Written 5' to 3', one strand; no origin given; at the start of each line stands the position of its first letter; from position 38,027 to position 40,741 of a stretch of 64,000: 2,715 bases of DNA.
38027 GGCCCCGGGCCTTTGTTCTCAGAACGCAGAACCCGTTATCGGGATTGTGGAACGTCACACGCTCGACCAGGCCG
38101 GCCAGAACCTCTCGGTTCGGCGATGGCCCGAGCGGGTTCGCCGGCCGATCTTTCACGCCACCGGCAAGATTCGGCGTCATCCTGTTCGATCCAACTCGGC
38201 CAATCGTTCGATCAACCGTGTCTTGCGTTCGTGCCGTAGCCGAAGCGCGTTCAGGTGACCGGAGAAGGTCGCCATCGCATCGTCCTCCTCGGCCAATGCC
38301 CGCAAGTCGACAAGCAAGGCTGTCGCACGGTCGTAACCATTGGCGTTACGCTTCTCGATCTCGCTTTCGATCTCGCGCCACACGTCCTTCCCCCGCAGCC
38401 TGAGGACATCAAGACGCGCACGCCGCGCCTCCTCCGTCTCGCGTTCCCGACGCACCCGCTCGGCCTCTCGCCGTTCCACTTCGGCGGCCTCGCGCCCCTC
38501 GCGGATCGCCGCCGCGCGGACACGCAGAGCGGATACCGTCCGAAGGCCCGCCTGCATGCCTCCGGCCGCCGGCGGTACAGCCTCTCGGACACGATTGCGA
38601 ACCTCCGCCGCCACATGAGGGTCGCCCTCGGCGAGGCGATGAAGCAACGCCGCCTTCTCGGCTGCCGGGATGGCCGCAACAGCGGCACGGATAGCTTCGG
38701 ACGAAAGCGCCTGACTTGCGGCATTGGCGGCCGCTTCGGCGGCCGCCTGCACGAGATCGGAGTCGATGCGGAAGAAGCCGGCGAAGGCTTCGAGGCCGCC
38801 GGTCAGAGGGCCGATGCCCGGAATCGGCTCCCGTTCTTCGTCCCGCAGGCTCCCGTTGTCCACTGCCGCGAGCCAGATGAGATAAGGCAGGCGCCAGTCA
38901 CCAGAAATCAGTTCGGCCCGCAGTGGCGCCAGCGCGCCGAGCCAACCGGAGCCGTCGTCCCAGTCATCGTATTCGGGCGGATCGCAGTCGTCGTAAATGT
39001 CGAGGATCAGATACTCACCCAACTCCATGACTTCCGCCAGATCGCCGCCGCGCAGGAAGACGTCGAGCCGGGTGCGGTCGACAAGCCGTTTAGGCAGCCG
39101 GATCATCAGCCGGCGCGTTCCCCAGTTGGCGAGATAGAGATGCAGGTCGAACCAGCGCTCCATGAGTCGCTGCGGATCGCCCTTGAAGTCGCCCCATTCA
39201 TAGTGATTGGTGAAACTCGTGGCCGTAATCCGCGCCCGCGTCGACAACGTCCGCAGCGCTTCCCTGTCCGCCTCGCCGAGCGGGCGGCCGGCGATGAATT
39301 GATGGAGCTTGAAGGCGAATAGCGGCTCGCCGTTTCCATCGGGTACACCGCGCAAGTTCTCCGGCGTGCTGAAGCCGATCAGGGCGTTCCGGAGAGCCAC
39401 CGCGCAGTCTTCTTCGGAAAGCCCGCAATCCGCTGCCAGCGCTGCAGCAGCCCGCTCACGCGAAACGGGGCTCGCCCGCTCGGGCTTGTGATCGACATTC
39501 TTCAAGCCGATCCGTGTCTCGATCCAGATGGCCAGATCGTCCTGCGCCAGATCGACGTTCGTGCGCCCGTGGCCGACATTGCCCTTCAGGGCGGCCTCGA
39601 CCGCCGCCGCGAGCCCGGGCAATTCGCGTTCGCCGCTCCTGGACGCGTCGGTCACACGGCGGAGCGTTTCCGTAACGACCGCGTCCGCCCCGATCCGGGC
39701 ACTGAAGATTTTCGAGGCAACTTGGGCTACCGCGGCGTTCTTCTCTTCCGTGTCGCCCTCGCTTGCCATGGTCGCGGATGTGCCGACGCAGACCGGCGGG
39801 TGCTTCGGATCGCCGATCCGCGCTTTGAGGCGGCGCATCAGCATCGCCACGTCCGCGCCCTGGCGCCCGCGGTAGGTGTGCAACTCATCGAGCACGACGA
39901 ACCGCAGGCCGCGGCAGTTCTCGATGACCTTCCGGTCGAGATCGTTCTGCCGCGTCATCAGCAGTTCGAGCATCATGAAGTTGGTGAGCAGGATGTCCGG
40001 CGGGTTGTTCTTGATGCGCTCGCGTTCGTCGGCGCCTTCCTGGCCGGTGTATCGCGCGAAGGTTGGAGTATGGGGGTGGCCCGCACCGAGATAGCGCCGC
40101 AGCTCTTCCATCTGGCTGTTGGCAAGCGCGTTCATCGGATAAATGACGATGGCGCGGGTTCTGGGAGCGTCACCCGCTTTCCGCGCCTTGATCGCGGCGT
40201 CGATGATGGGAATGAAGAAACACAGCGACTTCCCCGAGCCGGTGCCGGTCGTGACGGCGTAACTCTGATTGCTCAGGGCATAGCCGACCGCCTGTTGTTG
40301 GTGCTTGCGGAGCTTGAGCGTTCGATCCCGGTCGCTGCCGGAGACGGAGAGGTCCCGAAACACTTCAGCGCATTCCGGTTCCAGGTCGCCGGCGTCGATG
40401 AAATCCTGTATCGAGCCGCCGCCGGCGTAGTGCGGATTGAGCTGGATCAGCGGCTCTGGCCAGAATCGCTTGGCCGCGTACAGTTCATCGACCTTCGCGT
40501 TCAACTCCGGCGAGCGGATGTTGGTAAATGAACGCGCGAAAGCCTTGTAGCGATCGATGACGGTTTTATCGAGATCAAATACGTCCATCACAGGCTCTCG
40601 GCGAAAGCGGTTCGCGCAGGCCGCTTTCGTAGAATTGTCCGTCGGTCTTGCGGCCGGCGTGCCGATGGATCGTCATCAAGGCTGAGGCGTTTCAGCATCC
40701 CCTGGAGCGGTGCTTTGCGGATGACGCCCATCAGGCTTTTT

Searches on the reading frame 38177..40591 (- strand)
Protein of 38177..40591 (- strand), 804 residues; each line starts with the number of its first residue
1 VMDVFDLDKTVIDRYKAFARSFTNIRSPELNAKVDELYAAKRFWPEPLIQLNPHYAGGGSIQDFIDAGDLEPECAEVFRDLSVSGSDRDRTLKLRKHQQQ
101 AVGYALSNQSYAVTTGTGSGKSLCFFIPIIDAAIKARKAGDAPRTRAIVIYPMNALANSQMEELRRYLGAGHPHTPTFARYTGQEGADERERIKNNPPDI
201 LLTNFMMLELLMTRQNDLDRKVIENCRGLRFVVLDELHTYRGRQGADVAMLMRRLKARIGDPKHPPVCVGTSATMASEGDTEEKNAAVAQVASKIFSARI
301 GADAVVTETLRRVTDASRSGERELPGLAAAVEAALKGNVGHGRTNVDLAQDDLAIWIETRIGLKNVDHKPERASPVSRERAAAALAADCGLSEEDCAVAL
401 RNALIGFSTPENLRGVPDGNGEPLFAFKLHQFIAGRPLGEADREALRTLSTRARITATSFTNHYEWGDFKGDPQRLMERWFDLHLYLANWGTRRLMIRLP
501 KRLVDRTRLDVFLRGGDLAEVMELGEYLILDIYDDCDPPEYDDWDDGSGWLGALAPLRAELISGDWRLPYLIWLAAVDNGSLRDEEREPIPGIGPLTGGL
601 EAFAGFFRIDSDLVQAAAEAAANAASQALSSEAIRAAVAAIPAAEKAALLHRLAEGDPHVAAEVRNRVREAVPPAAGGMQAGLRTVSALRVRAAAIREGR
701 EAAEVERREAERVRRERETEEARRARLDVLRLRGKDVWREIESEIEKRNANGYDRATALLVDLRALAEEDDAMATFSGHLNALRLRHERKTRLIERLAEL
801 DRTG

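Call 6: search_protein_families(library=pfam, proteins=[window:38177-40591:-], max_evalue=0.1)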
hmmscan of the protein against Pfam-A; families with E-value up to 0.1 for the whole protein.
window:38177-40591:- (804 aa): 4 families
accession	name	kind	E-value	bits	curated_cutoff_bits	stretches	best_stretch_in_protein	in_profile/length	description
PF00270.35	DEAD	-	2.3e-27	96.2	26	1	96-277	2-162/167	DEAD/DEAH box helicase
PF04851.21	ResIII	-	9.7e-06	26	22.5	1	92-243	2-140/164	Type III restriction enzyme, res subunit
PF13245.12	AAA_19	-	0.085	13.5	25.1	0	98-186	1-76/134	AAA domain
PF07517.20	SecA_DEAD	-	0.089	12.5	24.6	0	79-137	61-119/290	SecA DEAD-like domain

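Call 7: search_protein_families(library=padloc, proteins=[window:38177-40591:-], max_evalue=0.1)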
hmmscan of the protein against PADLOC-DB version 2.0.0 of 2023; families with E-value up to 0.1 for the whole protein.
window:38177-40591:- (804 aa): 21 families
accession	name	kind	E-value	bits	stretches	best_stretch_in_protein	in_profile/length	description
PDLC00037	DruE3|DruE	-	1.1e-42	144.1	1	24-284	26-308/2055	SNF2 family N-terminal domain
PDLC00013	DruE1|DruE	-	5.6e-39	131.9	2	24-172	27-175/1776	SNF2 family N-terminal domain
PDLC00035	DruE3|DruE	-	2.1e-37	126.4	1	107-287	118-311/1460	SNF2 family N-terminal domain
PDLC00015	DruE2|DruE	-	1.1e-33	114.2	3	189-386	290-487/1887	SNF2 family N-terminal domain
PDLC00051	DruE4|DruE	-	1.1e-33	114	3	193-280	280-375/1829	SNF2 family N-terminal domain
PDLC00014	DruE2|DruE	-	1.7e-33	113.3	3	193-390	312-515/1928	SNF2 family N-terminal domain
PDLC00036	DruE3|DruE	-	9.1e-31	103.9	1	96-283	95-293/2023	SNF2 family N-terminal domain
PDLC02896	DpdJ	-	4.9e-25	85.4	2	190-276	329-413/1487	DpdJ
PDLC03960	SngC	-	8.9e-14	49.2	1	93-281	24-198/720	-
PDLC02503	BrxHI|BrxHII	-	2.9e-13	47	1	93-275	24-194/698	BrxHI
PDLC02898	DpdJ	-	2e-12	44.7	2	194-277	345-425/506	DpdJ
PDLC02893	DpdJ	-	2e-11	40.6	2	194-277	345-425/876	DpdJ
PDLC02570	DrmA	-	3.7e-07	26.9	1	94-167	176-248/851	DrmA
PDLC00937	Cas3d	-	2.4e-06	25.1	1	114-252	20-169/357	"CRISPR-associated helicase Cas3, subtype CYANO"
PDLC02864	DpdF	-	2.6e-05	21.2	1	93-166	22-84/610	DpdF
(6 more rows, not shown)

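Call 8: search_protein_families(library=ncbifam, proteins=[window:38177-40591:-], max_evalue=0.1)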
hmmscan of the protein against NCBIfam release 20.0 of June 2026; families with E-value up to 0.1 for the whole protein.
window:38177-40591:- (804 aa): 14 families
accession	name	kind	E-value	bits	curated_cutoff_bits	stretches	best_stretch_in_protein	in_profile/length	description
TIGR03817.1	DECH_helic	hypoth_equivalog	5.9e-26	90.9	874.1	1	95-284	38-213/742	helicase/secretion neighborhood putative DEAH-box helicase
NF041067.1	DpdJ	equivalog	2.7e-23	81.7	800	2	190-276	322-406/1482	protein DpdJ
TIGR04121.1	DEXH_lig_assoc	equivalog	2e-18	65.5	850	1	90-310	10-220/804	ligase-associated DNA damage response DEXH box helicase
NF010338.0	PRK13767.1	equivalog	3.4e-10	38.8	849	1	94-275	34-218/877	ATP-dependent helicase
NF053631.1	RNA_helic_CshA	equivalog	4.7e-06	25.7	646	1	98-236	26-149/434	degradosome RNA helicase CshA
NF041063.1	DpdF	equivalog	8.3e-06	24.6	550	1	98-195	145-237/813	protein DpdF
TIGR03158.1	cas3_cyano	exception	8.9e-06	25.1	69.1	1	114-252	20-169/357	type I-D CRISPR-associated helicase Cas3'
NF053636.1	DDHlcsCsdAPsy1082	equivalog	3e-05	22.7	890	1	97-167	29-97/512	DEAD/DEAH box helicase CsdA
TIGR00614.1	recQ_fam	subfamily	0.0019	17.1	219.8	1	93-165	11-72/470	RecQ family ATP-dependent DNA helicase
NF053711.1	RNA_heli_RhlE1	exception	0.0048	15.7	750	1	98-183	28-111/434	RNA helicase RhlE1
TIGR01054.1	rgy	equivalog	0.0083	13.7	471.7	1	105-212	92-194/1172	reverse gyrase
TIGR01389.1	recQ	equivalog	0.013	14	640.2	1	94-166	14-75/591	DNA helicase RecQ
NF008744.0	PRK11776.1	equivalog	0.039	12.5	524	1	96-167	29-95/460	ATP-dependent RNA helicase DbpA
NF008279.0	PRK11057.1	equivalog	0.049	12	1015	1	93-130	25-62/608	ATP-dependent DNA helicase RecQ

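Call 9: find_homologous_proteins(query=window:38177-40591:-)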
Query window:38177-40591:- (804 aa): 2539 proteins with E <= 0.001 among 8000 candidates; the best 120 are listed.
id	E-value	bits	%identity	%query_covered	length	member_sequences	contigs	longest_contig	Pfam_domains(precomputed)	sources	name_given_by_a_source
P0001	1.4e-282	958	98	54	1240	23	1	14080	PF00270.36,PF00271.38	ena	-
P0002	3.4e-263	894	98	50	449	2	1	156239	PF00270.36,PF04851.22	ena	-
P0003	4.1e-263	893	96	51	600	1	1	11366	PF00270.36,PF04851.22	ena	-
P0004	4.7e-259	880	90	54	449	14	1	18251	PF00270.36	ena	-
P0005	6.7e-237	807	83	54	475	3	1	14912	PF00270.36,PF04851.22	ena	-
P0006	1.1e-224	766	98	44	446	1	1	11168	PF00270.36,PF04851.22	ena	-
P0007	1.4e-224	766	80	54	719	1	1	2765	PF00270.36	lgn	-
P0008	5.4e-221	754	87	48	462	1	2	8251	PF00270.36,PF04851.22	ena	-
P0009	5.6e-221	754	82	52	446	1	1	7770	PF00270.36,PF04851.22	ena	-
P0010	1.5e-216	739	93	45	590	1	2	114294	PF00270.36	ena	-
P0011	1.1e-215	736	75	54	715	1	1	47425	PF00270.36,PF04851.22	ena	-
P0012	3.3e-210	718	74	54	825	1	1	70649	PF00270.36,PF04851.22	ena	-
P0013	3.4e-209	715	72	55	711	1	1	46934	PF00270.36,PF04851.22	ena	-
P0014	2.7e-200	686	71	54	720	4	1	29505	PF00270.36,PF04851.22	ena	-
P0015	1.1e-197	677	84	46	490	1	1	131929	PF00270.36,PF04851.22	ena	-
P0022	3.3e-182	626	62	56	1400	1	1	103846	PF00270.36,PF00271.38,PF04851.22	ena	-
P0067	1.2e-128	449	53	54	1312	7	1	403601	PF00270.36,PF00271.38,PF04851.22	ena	-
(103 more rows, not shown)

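Call 15: find_encoding_contigs(protein=P0001, flank=10000, max_places=4)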
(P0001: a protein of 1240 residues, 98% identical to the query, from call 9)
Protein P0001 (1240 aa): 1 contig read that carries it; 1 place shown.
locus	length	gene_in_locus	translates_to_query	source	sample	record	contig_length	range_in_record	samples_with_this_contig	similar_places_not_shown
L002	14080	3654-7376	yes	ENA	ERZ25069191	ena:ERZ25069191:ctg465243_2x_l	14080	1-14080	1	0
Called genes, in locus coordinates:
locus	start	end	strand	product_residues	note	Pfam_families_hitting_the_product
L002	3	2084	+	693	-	?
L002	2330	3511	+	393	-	PF13173:AAA_14, PF13635:DUF4143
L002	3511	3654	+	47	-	-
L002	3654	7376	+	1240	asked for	PF00270:DEAD, PF00271:Helicase_C (weak)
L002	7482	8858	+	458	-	PF09369:MZB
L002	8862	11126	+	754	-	PF00176:SNF2-rel_dom, PF00270:DEAD (weak), PF00271:Helicase_C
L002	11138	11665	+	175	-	-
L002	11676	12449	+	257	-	-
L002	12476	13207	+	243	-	-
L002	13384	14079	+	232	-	?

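Call 22: find_encoding_contigs(protein=P0022, flank=10000, max_places=2)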
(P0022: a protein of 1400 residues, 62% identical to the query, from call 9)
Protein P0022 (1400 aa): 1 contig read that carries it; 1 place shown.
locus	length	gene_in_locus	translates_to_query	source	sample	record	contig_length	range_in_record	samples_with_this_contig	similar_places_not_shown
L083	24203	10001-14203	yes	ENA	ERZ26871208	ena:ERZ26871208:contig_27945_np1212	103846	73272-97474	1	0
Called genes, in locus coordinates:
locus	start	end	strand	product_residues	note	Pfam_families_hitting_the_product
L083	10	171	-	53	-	-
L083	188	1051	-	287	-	PF00754:F5_F8_type_C, PF22633:F5_F8_type_C_2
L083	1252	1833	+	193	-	PF10502:Peptidase_S26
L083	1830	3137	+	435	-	-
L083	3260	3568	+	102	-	-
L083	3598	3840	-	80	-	-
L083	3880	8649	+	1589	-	PF28553:WH_1, PF28554:DUF8437, PF00176:SNF2-rel_dom (faint), PF04851:ResIII (weak), PF28555:Helicase_dom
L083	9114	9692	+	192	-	PF04542:Sigma70_r2, PF04545:Sigma70_r4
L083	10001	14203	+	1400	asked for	PF00270:DEAD, PF04851:ResIII (weak), PF00271:Helicase_C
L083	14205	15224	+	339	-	PF09369:MZB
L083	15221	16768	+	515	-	PF04851:ResIII (weak), PF00176:SNF2-rel_dom, PF00270:DEAD (weak)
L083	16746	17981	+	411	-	PF00271:Helicase_C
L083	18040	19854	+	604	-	-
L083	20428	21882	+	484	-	-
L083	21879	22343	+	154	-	-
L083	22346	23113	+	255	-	PF13391:HNH_2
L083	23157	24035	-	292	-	-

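Call 23: find_encoding_contigs(protein=P0067, flank=10000, max_places=2)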
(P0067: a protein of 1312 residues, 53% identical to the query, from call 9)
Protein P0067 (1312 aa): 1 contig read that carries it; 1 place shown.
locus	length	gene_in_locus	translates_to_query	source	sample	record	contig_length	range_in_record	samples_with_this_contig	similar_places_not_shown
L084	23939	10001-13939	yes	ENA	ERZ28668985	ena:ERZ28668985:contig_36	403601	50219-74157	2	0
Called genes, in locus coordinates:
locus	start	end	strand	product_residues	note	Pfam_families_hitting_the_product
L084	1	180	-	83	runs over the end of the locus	-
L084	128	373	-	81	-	-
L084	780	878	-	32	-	-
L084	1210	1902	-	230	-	PF13590:DUF4136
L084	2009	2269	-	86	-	-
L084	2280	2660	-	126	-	-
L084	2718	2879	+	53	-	-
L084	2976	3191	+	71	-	-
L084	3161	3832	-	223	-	-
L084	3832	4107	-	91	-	PF02195:ParB_N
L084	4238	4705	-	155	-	-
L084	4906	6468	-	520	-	PF13148:DUF3987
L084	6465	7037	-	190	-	-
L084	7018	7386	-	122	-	-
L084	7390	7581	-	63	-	PF12728:HTH_17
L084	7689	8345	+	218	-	-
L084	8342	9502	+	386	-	PF14659:Phage_int_SAM_3, PF00589:Phage_integrase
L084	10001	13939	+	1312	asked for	PF00270:DEAD, PF04851:ResIII (weak), PF00271:Helicase_C (weak)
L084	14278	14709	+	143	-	PF13610:DDE_Tnp_IS240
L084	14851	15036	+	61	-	PF08238:Sel1 (faint)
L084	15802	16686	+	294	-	-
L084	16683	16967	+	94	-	-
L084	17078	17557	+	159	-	PF00156:Pribosyltran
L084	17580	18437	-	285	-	PF00528:BPD_transp_1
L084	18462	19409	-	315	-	PF19300:BPD_transp_1_N, PF00528:BPD_transp_1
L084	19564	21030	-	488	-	PF00496:SBP_bac_5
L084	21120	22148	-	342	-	PF03576:Peptidase_S58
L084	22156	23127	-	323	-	PF01430:HSP33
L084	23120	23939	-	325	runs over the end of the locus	PF02729:OTCace_N, PF00185:OTCace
